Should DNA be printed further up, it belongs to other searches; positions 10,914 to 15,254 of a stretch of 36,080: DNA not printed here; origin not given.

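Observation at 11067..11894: carB fused in frame to a DapF-fold domain in which both catalytic cysteines are replaced (pseudo-epimerase)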

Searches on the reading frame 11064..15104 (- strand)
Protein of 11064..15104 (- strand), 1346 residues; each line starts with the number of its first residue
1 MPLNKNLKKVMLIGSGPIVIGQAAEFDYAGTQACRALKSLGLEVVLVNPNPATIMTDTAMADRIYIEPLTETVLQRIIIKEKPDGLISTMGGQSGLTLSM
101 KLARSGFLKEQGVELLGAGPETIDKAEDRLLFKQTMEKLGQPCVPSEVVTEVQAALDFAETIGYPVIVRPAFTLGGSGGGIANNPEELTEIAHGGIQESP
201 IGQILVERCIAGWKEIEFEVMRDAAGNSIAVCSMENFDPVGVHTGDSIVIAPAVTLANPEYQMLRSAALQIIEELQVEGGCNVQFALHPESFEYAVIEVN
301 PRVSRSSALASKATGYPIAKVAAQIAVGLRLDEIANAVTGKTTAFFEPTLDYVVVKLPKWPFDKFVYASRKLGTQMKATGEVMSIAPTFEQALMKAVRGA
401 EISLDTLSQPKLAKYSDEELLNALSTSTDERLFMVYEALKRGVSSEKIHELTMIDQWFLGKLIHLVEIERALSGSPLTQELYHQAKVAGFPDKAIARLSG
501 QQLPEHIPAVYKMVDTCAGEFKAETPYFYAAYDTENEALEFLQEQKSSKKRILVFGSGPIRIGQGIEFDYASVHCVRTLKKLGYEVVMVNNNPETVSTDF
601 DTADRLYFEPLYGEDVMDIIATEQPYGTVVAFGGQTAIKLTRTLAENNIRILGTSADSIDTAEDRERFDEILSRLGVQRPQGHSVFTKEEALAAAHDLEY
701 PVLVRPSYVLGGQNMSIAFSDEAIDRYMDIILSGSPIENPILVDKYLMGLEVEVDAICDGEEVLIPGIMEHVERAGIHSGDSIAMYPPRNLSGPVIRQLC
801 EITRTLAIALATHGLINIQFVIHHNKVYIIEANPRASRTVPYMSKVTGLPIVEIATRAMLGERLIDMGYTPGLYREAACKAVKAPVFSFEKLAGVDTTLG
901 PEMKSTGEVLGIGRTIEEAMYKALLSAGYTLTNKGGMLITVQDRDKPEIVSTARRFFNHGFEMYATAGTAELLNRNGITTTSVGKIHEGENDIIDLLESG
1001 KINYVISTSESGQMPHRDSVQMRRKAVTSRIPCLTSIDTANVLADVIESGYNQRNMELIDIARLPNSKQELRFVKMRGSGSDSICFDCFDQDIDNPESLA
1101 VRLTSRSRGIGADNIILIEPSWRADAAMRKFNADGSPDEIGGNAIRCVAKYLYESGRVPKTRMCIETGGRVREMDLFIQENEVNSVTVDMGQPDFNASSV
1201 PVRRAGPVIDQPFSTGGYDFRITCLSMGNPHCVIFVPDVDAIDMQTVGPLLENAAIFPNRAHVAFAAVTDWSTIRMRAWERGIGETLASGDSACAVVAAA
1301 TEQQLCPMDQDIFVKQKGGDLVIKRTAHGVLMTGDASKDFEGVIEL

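Call 3: search_protein_families(library=pfam, proteins=[window:11064-15104:-], max_evalue=0.01)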
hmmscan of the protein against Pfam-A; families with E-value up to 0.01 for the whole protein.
window:11064-15104:- (1346 aa): 12 families
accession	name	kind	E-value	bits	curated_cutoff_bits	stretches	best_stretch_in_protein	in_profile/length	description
PF02786.22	CPSase_L_D2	-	2.8e-107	357.5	19.8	2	128-333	1-210/211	Carbamoyl-phosphate synthase L chain, ATP binding domain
PF25596.1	CPSase_L_D1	-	7.4e-92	303.7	27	2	549-660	2-117/118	Carbamoyl phosphate synthase preATP-grasp domain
PF01678.24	DAP_epimerase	-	8.1e-43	145.8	34.7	2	1224-1337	2-119/121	Diaminopimelate epimerase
PF02787.25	CPSase_L_D3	-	2e-25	89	26.6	1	423-498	2-79/80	Carbamoyl-phosphate synthetase large chain, oligomerisation domain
PF02142.27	MGS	-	2.3e-18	66.5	24.1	1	948-1035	1-94/94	MGS-like domain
PF15632.11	ATPgrasp_Ter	-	2e-13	50.7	29.1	1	740-862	4-111/131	ATP-grasp in the biosynthetic pathway with Ter operon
PF07478.18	Dala_Dala_lig_C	-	3.4e-11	43.5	24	1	155-301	28-174/204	D-ala D-ala ligase C-terminus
PF02222.28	ATP-grasp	-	1.6e-09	38.1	27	1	135-304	2-164/179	ATP-grasp domain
PF01071.24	GARS_A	-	1.9e-08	34.8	27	1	670-765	8-107/194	Phosphoribosylglycinamide synthetase, ATP-grasp (A) domain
PF02655.19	ATP-grasp_3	-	2.2e-08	34.8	23.2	1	664-836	3-157/160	ATP-grasp domain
PF13549.11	ATP-grasp_5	-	0.00015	21.7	27.6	0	133-169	16-52/221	ATP-grasp domain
PF13535.11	ATP-grasp_4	-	0.0054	16.8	27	0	738-836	52-152/160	ATP-grasp domain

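Call 4: search_protein_families(library=ncbifam, proteins=[window:11064-15104:-], max_evalue=0.01)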
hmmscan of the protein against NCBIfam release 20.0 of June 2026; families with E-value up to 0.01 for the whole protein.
window:11064-15104:- (1346 aa): 41 families (the best 25 are shown)
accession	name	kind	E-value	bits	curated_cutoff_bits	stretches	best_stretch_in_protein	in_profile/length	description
NF003671.0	PRK05294.1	equivalog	0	1471.2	599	1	1-1050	1-1049/1058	carbamoyl-phosphate synthase large subunit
TIGR01369.1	CPSaseII_lrg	equivalog_domain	0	1416.1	1027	1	4-1045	3-1050/1052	carbamoyl-phosphate synthase (glutamine-hydrolyzing) large subunit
TIGR00652.1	DapF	equivalog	1.6e-63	214.6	114.65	1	1072-1344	2-268/270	diaminopimelate epimerase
NF006406.0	PRK08654.1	equivalog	1e-27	96.8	739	2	107-335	94-324/499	acetyl-CoA carboxylase biotin carboxylase subunit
NF009402.0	PRK12767.1-1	equivalog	6.1e-27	94.3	218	2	29-309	15-282/329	carbamoyl phosphate synthase-like protein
NF006367.0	PRK08591.1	subfamily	1.4e-26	93.3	597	2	107-333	94-323/451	acetyl-CoA carboxylase biotin carboxylase subunit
NF053643.1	Ddl_archaea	equivalog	2.6e-26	92.5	500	2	38-315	19-284/367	putative pseudomurein biosynthesis ATP-grasp protein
NF005525.0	PRK07178.1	equivalog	4.1e-26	91.7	768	2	107-336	93-324/471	acetyl-CoA carboxylase biotin carboxylase subunit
TIGR01235.1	pyruv_carbox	equivalog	7.5e-26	89.9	1114.45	2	108-332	95-322/1143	pyruvate carboxylase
NF009554.0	PRK12999.1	equivalog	1.9e-25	88.9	965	2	108-333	99-327/1147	pyruvate carboxylase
TIGR00514.1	accC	equivalog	2.3e-23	82.8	626.5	2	107-333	94-323/449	acetyl-CoA carboxylase biotin carboxylase subunit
NF004085.0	PRK05586.1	equivalog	9.8e-23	80.7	723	2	108-333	95-323/448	acetyl-CoA carboxylase biotin carboxylase subunit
NF006286.0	PRK08462.1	equivalog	1.3e-21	77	740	2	110-332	99-324/445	acetyl-CoA carboxylase biotin carboxylase subunit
NF009471.0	PRK12833.1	equivalog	8.4e-21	74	686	2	108-332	98-325/467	acetyl-CoA carboxylase biotin carboxylase subunit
NF038284.1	bifunc_DapF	exception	1.4e-20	73.7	350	1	1112-1322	43-239/254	bifunctional diaminopimelate epimerase/glutamate racemase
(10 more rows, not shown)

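Call 11: find_encoding_contigs(protein=window:11067-15104:-, flank=10000, max_places=6)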
Protein window:11067-15104:- (1346 aa): no gene with exactly this product is on record in the collection.
